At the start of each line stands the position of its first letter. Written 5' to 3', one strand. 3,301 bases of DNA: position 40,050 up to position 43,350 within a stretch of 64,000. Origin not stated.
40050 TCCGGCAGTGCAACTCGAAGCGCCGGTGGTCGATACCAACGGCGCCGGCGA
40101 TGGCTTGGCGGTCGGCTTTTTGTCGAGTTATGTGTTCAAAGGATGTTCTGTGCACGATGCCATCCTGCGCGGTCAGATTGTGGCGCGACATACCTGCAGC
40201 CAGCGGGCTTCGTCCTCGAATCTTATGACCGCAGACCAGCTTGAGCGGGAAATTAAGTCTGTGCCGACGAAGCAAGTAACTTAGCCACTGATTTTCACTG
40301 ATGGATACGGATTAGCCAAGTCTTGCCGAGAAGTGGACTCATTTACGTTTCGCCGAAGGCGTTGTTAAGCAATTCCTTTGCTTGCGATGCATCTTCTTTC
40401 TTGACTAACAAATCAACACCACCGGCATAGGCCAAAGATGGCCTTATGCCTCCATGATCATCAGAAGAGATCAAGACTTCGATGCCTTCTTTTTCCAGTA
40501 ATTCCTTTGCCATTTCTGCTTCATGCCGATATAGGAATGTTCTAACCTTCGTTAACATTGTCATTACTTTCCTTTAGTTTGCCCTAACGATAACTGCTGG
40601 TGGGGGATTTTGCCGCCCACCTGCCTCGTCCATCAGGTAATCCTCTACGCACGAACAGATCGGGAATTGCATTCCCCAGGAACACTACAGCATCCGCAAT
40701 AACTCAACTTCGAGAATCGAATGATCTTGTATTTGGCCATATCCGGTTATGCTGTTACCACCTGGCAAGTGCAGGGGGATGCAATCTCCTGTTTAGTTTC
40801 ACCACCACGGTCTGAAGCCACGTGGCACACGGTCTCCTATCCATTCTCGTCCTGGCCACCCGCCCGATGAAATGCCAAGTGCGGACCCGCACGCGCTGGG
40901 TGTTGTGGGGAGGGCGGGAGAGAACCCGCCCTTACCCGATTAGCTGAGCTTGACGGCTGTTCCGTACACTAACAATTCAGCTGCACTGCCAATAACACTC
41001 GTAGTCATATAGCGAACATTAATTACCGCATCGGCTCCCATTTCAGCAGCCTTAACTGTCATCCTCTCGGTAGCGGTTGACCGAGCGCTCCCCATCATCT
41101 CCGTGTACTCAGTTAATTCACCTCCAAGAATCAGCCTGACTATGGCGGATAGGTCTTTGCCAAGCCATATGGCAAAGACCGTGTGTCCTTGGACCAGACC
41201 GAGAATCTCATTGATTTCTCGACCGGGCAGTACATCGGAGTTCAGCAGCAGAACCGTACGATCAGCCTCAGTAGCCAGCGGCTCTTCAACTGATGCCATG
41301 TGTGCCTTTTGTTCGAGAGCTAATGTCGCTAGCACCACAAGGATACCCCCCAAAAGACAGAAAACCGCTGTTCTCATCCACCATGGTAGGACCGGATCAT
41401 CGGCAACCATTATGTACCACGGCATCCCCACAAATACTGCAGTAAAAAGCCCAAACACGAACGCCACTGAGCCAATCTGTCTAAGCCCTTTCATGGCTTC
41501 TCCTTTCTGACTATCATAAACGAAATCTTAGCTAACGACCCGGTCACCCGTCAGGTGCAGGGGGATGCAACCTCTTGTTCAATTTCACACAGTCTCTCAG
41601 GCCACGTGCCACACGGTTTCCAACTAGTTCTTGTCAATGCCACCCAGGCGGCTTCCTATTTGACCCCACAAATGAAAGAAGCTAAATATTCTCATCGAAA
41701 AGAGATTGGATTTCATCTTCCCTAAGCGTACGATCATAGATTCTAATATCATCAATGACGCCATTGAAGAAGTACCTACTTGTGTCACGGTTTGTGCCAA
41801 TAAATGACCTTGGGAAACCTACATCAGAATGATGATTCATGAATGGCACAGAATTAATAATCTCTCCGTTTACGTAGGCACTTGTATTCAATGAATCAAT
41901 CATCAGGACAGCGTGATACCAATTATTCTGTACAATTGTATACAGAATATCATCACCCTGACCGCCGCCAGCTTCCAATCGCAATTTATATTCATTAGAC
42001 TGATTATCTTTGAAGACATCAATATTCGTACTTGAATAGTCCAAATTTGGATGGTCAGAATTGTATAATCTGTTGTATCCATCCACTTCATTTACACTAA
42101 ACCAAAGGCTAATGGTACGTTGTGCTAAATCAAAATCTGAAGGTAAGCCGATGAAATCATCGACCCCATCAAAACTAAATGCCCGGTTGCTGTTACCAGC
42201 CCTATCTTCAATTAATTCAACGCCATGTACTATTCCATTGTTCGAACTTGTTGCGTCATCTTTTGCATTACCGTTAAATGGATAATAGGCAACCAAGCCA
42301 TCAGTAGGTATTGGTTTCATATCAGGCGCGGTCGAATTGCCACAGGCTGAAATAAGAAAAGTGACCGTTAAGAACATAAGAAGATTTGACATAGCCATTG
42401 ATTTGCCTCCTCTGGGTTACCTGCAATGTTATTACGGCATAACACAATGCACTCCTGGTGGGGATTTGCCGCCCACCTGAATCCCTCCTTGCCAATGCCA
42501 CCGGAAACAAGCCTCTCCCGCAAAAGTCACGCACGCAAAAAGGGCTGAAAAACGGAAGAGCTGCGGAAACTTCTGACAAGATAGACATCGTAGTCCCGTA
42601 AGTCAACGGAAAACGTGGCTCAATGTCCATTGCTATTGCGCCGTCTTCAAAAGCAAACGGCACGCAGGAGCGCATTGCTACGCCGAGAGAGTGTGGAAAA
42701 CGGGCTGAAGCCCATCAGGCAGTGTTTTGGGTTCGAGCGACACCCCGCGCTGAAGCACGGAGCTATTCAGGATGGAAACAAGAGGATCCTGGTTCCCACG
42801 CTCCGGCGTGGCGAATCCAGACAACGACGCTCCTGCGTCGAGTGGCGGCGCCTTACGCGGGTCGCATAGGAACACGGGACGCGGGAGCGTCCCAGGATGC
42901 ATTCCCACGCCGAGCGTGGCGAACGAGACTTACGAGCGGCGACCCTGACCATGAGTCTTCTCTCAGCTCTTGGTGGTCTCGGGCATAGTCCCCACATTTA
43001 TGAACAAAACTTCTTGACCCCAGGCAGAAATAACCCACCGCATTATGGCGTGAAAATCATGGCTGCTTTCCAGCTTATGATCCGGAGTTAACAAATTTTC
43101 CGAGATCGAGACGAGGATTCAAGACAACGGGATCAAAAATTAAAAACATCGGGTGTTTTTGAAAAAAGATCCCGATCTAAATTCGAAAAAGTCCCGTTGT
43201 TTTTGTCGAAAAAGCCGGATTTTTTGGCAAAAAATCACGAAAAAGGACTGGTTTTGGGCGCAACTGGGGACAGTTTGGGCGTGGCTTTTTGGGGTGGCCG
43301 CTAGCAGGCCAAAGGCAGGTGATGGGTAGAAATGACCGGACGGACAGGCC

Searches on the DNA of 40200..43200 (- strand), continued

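Call 77: search_rna_families(source=window, start=40280, end=40960, threshold=evalue, max_evalue=10, show_alignments=4)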
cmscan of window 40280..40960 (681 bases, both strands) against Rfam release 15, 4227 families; matches with E-value up to 10: 3.
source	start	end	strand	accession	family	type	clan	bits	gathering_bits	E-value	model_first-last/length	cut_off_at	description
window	40910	40933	+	RF01686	Acido-1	Gene; sRNA;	-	19.1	50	0.34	41-64/64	no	Acido-1 RNA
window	40460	40497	-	RF01182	SNORD11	Gene; snRNA; snoRNA; CD-box;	CL00103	15.4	55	9.8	42-80/84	no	Small nucleolar RNA SNORD11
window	40870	40944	+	RF01880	Xist_exon1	Gene; lncRNA;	-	9.9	50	6.7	1-85/85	no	X-chromosome inactivation gene exon 1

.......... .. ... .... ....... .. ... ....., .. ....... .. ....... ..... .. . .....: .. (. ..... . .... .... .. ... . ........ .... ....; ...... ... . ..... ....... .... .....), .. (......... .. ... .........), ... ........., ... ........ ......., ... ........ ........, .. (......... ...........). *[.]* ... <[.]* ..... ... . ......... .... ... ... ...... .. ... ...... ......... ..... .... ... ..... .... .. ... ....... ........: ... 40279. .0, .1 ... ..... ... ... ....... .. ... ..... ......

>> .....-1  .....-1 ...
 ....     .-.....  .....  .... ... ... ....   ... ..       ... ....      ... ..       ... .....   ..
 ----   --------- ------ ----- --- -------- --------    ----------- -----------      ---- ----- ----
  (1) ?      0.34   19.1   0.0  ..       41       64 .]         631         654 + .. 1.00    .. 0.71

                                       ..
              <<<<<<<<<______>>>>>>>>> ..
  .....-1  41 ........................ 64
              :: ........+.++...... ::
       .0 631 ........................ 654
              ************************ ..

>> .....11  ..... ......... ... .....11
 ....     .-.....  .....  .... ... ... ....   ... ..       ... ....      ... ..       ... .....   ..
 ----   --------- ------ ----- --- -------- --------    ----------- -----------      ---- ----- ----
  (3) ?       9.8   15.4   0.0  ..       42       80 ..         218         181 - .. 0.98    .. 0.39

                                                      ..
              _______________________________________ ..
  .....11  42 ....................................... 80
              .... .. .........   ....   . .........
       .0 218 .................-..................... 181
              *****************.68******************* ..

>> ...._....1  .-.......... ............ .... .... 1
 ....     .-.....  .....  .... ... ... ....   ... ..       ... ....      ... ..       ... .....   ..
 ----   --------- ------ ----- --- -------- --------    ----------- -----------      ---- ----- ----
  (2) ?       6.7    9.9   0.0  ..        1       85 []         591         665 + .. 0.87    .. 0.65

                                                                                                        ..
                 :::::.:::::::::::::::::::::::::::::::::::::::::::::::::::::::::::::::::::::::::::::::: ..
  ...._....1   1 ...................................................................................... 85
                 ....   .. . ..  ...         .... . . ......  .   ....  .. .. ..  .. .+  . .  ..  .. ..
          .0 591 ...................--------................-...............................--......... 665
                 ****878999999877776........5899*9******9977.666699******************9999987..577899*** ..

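Call 81: build_rna_model(alignment_id=A8, structure=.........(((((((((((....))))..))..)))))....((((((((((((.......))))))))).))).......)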
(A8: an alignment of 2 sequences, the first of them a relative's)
Model R1 built from alignment A8 (2 sequences, 82 columns); structure: as given.
model positions 82; base pairs 23; branch points 1; effective number of sequences 1.09; information 0.693 bits per position. Calibrated on 0.2 Mb of random sequence (short: E-values are rough).
structure used (alignment columns):
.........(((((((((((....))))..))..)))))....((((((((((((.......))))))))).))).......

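Call 82: search_with_rna_model(model_id=R1, source=window, filters=off, max_evalue=10, show_alignments=6)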
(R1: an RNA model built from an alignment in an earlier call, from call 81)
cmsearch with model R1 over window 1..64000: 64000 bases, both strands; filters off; matches with E-value up to 10: 10.
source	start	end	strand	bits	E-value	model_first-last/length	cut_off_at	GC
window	40864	40944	+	97.7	3.7e-29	1-82/82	no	0.65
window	6761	6815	+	9.1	1.2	1-82/82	no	0.53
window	16985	17052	+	8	2.6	1-82/82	no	0.37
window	41109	41198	+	8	2.7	1-82/82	no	0.49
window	25162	25215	-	7.8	3.1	1-82/82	no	0.52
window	53495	53522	+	7.7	3.4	45-74/82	no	0.75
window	53495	53520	-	7.4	4.2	46-73/82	no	0.73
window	27010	27035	+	6.9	6.2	47-72/82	no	0.73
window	27000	27068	-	6.8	6.4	1-82/82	no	0.48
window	32637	32687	+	6.6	7.8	1-82/82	no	0.47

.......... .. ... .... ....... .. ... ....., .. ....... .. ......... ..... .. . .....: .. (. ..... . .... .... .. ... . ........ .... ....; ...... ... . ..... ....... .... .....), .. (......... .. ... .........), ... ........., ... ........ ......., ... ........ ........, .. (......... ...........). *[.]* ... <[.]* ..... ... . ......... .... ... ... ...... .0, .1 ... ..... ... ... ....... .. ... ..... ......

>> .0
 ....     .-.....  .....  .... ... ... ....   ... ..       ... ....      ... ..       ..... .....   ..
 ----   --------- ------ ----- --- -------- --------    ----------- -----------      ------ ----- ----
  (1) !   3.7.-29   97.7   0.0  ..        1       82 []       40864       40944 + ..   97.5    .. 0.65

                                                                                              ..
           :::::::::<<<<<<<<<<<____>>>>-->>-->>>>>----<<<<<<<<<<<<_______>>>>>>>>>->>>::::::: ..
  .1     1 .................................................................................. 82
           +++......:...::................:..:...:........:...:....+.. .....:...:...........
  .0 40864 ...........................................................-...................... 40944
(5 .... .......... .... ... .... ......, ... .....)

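Call 86: search_with_rna_model(model_id=R1, sources=[L008, L009, L010, L045, L001, L002, L011, L012, L013, L014, L015, L016, L017, L018, L019, L020, L021, L022, L023, L024, L025, L026, L027], max_evalue=1, show_alignments=3)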
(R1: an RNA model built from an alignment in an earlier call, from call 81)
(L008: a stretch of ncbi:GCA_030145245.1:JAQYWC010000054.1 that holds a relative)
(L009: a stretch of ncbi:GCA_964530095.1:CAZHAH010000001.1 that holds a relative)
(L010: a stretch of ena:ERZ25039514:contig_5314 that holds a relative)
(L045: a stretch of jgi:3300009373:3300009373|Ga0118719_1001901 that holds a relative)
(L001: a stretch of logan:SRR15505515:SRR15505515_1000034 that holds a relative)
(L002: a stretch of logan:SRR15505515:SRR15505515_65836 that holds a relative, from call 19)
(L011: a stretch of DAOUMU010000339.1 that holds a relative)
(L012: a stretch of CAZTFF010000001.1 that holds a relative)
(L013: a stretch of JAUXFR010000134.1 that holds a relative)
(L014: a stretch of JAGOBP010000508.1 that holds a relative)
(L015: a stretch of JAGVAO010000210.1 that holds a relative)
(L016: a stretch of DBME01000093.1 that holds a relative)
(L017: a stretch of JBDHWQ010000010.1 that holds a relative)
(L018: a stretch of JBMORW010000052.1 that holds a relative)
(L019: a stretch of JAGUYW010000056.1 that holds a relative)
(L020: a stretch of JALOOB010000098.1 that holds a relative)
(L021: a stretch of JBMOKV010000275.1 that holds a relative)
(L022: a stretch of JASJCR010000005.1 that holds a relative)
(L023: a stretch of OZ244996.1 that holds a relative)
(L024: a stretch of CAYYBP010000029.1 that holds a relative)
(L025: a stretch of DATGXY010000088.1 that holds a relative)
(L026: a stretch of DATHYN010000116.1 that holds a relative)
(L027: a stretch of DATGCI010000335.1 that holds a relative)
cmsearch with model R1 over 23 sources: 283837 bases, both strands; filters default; matches with E-value up to 1: 1.
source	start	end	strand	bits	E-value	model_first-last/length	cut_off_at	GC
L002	1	60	-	62.1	4.7e-17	1-60/82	3'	0.67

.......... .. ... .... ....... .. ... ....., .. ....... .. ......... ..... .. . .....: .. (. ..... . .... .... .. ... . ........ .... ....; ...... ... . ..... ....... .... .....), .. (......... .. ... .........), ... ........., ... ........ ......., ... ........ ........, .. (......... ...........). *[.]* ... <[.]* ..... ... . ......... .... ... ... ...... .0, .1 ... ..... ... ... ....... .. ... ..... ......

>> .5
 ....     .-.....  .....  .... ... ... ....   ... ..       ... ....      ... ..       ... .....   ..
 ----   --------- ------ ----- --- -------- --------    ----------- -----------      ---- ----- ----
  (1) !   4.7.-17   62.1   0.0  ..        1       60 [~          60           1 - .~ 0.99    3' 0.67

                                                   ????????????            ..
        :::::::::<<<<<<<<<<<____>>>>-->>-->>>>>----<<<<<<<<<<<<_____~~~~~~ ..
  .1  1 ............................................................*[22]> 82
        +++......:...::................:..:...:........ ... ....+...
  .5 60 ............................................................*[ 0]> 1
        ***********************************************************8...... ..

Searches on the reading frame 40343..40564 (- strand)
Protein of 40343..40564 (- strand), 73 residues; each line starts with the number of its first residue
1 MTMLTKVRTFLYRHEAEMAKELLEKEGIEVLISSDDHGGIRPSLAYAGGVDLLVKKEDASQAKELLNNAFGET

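Call 12: search_protein_families(library=pfam, proteins=[window:40343-40564:-], max_evalue=0.01)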
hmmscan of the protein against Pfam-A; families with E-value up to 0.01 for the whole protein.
window:40343-40564:- (73 aa): 2 families
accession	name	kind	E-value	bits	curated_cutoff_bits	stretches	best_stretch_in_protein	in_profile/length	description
PF09413.15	DUF2007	-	1e-08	35.6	25.7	1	12-69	9-65/66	Putative prokaryotic signal transducing protein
PF14907.12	NTP_transf_5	-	0.0047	17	31.2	0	6-68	50-115/249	Uncharacterised nucleotidyltransferase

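Call 19: find_encoding_contigs(protein=window:40343-40564:-, flank=6000, max_places=10)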
Protein window:40343-40564:- (73 aa): 1 contig read that carries it; 1 place shown.
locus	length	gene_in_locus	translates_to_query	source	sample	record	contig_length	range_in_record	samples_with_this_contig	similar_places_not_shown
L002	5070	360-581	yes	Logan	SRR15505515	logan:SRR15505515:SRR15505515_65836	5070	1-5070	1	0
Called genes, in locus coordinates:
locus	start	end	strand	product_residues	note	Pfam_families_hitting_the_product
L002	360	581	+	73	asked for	PF09413:DUF2007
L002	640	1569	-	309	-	PF00294:PfkB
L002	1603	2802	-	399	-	-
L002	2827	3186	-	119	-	-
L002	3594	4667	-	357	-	PF14339:DUF4394 (weak), PF13860:FlgD_ig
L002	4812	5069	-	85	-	?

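Call 63: list_cluster_members(proteins=[P0001, P0121, window:40343-40564:-, window:43919-44251:-])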
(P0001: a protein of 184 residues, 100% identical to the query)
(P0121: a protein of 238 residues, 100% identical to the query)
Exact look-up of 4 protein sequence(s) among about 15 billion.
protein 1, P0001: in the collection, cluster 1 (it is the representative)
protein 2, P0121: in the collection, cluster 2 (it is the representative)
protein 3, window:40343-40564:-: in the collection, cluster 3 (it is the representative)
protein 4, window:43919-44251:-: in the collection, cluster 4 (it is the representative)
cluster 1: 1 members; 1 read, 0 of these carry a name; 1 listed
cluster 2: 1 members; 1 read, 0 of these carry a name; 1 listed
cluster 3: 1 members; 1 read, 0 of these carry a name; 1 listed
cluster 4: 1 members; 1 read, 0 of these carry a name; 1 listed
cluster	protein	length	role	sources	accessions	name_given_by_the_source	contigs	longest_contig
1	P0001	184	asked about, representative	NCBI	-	-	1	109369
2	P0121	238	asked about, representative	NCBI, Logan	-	-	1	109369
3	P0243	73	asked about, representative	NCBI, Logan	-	-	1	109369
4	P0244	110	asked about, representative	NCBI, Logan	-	-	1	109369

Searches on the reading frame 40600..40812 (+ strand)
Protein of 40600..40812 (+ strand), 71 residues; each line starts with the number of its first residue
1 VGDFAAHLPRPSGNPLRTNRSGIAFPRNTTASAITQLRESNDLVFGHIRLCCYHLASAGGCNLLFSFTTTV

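Call 49: search_protein_representatives(protein=window:40600-40812:+)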
Query: 71 residues. Proteins with E-value up to 0.001 (for the whole library): 2; up to 1e-10: 1; up to 1e-30: 0. The best 2 are listed.
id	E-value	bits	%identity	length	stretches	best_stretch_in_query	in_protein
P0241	1.3e-11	60.3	32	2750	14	16-69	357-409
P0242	7.2e-04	35.9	45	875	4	23-45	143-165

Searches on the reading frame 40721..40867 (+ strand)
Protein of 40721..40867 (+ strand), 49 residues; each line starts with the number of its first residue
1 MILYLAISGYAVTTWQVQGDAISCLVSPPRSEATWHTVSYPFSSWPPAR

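Call 48: find_homologous_proteins(query=A5, max_evalue=10)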
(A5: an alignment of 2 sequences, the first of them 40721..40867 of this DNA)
Query A5 (2 sequences): no candidate shares three 5-residue words with the query. No homologue found.
